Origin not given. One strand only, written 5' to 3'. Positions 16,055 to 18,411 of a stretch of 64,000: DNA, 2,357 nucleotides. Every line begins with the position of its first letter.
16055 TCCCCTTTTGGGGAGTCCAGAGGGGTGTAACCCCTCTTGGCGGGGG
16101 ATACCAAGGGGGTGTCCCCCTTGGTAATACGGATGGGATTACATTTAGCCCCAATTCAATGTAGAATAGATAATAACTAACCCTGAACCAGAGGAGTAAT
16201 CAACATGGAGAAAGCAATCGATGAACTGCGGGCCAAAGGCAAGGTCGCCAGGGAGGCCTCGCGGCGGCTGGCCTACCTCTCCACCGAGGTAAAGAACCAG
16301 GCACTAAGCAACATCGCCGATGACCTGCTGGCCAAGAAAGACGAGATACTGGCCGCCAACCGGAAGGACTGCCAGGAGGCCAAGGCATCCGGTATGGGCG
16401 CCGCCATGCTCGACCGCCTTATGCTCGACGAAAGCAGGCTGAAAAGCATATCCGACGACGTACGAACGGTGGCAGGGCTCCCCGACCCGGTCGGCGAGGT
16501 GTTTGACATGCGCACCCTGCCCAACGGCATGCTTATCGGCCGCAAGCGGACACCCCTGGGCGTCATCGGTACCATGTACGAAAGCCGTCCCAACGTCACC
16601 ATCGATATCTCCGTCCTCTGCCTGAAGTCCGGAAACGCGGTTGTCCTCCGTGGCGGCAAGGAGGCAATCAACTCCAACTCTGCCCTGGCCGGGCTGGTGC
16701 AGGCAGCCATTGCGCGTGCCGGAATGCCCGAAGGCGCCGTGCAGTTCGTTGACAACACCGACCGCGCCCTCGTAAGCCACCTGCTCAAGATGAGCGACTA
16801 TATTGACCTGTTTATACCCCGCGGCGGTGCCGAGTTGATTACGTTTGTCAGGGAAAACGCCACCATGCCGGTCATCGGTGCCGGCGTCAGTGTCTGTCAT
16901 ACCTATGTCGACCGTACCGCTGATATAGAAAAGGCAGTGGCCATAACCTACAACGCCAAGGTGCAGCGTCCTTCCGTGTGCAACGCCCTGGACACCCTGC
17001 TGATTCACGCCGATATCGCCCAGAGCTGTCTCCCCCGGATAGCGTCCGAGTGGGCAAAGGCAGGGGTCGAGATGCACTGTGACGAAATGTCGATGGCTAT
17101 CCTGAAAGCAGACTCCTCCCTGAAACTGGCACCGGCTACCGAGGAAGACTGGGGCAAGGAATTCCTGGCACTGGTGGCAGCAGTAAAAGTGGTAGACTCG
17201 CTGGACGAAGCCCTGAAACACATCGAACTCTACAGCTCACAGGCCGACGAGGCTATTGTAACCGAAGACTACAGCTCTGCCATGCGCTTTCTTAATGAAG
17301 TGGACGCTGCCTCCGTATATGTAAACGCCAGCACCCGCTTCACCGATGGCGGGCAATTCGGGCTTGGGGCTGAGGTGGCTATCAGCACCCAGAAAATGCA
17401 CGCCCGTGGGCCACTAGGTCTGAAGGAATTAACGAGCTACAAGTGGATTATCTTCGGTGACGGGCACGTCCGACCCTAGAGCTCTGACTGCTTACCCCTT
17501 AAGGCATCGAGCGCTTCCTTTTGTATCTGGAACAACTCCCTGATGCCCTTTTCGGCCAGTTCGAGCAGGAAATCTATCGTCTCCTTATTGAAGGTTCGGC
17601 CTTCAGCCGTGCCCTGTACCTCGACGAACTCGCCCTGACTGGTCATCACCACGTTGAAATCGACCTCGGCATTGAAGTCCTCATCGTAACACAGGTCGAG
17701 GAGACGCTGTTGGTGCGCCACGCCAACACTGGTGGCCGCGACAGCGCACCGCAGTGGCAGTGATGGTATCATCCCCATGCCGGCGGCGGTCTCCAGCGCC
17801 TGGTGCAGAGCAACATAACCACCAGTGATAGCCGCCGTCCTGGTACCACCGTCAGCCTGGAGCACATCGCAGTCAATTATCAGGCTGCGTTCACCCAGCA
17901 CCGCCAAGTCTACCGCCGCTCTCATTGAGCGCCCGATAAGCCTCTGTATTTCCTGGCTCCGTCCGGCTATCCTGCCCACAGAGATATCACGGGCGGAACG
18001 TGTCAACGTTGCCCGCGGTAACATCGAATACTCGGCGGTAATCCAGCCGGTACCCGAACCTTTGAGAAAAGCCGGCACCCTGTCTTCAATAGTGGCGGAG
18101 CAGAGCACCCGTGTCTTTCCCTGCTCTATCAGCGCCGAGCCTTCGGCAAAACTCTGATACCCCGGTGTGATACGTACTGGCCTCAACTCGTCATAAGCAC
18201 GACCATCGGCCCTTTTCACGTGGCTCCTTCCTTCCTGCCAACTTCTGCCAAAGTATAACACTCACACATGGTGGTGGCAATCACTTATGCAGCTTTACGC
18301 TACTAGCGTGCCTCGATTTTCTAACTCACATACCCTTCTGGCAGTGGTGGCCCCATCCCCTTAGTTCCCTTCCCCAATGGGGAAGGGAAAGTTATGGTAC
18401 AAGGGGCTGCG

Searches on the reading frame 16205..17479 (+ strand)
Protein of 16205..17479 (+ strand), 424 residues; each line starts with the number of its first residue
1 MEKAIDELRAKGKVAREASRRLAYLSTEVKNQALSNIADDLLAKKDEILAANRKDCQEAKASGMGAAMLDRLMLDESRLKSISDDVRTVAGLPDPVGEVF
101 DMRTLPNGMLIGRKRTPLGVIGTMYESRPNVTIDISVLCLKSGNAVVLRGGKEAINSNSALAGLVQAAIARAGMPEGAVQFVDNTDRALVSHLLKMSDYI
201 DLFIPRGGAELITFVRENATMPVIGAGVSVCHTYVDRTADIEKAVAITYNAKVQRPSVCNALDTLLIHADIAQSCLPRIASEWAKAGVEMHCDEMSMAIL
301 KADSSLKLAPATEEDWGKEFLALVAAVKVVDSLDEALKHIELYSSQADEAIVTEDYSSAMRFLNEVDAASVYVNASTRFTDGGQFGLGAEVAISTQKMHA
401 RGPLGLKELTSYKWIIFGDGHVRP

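Call 79: search_protein_families(library=pfam, proteins=[window:16205-17479:+], max_evalue=0.00001)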
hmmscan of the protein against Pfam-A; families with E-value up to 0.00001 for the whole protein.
window:16205-17479:+ (424 aa): 1 family
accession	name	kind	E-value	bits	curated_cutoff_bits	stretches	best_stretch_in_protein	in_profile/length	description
PF00171.27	Aldedh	-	1.4e-15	57.3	23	1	13-291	36-301/461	Aldehyde dehydrogenase family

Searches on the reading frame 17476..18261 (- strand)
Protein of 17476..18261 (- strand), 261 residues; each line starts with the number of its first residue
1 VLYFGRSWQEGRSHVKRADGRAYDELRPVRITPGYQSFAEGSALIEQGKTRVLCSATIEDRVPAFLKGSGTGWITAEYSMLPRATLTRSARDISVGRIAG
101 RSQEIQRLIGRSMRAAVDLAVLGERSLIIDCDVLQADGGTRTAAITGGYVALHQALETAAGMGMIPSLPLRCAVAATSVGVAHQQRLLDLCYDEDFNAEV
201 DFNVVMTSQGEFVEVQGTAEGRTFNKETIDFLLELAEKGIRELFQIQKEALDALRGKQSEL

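Call 80: search_protein_families(library=pfam, proteins=[window:17476-18261:-], max_evalue=0.00001)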
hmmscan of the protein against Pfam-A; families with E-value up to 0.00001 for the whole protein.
window:17476-18261:- (261 aa): 2 families
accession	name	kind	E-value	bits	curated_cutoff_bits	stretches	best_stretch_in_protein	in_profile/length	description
PF01138.27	RNase_PH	-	1e-25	91.1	25.5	1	25-155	1-127/130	3' exoribonuclease family, domain 1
PF03725.20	RNase_PH_C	-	7.3e-08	32.7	20.8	1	173-239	2-67/67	3' exoribonuclease family, domain 2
